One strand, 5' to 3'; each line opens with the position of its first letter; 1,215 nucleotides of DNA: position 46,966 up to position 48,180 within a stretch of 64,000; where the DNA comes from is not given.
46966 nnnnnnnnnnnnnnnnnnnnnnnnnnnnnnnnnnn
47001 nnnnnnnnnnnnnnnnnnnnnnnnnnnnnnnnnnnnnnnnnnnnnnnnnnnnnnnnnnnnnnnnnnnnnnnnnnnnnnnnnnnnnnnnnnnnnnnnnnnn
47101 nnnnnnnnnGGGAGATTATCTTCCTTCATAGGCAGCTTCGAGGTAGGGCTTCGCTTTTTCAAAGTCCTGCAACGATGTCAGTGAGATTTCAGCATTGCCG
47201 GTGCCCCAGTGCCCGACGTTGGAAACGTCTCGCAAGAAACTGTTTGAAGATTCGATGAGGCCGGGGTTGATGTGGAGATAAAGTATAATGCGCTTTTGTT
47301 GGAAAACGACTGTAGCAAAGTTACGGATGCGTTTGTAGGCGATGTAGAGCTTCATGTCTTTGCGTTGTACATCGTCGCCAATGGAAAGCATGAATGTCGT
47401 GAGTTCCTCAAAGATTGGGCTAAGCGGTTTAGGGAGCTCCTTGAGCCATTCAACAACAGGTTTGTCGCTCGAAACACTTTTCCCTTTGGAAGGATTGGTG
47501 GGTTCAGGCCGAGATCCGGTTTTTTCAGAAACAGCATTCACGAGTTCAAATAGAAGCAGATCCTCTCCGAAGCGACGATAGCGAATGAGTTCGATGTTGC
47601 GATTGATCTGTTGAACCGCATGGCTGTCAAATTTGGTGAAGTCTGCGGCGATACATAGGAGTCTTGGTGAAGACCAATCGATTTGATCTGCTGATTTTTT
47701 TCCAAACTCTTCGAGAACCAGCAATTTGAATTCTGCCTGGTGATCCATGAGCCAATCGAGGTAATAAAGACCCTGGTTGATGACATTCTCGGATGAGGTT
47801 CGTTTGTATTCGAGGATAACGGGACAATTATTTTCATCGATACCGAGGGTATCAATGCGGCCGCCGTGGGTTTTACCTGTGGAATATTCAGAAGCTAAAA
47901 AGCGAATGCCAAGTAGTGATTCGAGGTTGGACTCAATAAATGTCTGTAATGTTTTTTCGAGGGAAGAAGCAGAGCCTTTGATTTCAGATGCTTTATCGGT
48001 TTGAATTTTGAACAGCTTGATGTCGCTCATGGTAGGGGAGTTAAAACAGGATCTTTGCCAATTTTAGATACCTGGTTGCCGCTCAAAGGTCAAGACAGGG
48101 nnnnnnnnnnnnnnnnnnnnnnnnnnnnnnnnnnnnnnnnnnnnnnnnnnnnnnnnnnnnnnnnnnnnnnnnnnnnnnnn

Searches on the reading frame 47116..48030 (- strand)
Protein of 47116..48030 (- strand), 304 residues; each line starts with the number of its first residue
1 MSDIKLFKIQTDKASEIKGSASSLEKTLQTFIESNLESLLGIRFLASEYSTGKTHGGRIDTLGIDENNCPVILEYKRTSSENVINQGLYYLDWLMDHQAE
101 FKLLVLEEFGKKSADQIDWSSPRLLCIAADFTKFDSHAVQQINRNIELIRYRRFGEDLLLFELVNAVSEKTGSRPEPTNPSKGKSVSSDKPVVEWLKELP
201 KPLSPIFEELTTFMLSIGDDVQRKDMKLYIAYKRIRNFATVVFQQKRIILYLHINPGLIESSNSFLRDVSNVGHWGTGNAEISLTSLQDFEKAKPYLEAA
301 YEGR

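Call 66: search_protein_families(library=pfam, proteins=[window:47116-48030:-], max_evalue=0.01)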
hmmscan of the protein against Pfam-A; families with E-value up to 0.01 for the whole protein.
window:47116-48030:- (304 aa): 2 families
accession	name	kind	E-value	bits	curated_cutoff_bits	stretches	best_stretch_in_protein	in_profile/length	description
PF18899.5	DUF5655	-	1.3e-09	38.5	24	1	197-302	6-107/109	Domain of unknown function (DUF5655)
PF01939.22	NucS_C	-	0.0003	21.2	24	1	41-99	19-75/124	Endonuclease NucS C-terminal domain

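Call 84: search_protein_families(library=padloc, proteins=[window:47116-48030:-], max_evalue=0.001)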
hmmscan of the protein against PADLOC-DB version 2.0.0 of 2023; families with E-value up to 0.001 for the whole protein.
window:47116-48030:- (304 aa): 5 families
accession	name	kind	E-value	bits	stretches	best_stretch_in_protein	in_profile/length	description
PDLC04946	PDC-S18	-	1.8e-141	469.4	1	1-302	18-321/365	-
PDLC04945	PDC-S18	-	5e-63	211.2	1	5-292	2-292/302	-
PDLC04944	PDC-S18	-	3.6e-15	54.1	1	7-254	5-254/307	-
PDLC04916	PDC-S11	-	6.5e-08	30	1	4-99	5-99/358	-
PDLC04909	PDC-S11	-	0.00023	18.9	1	26-80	28-83/347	-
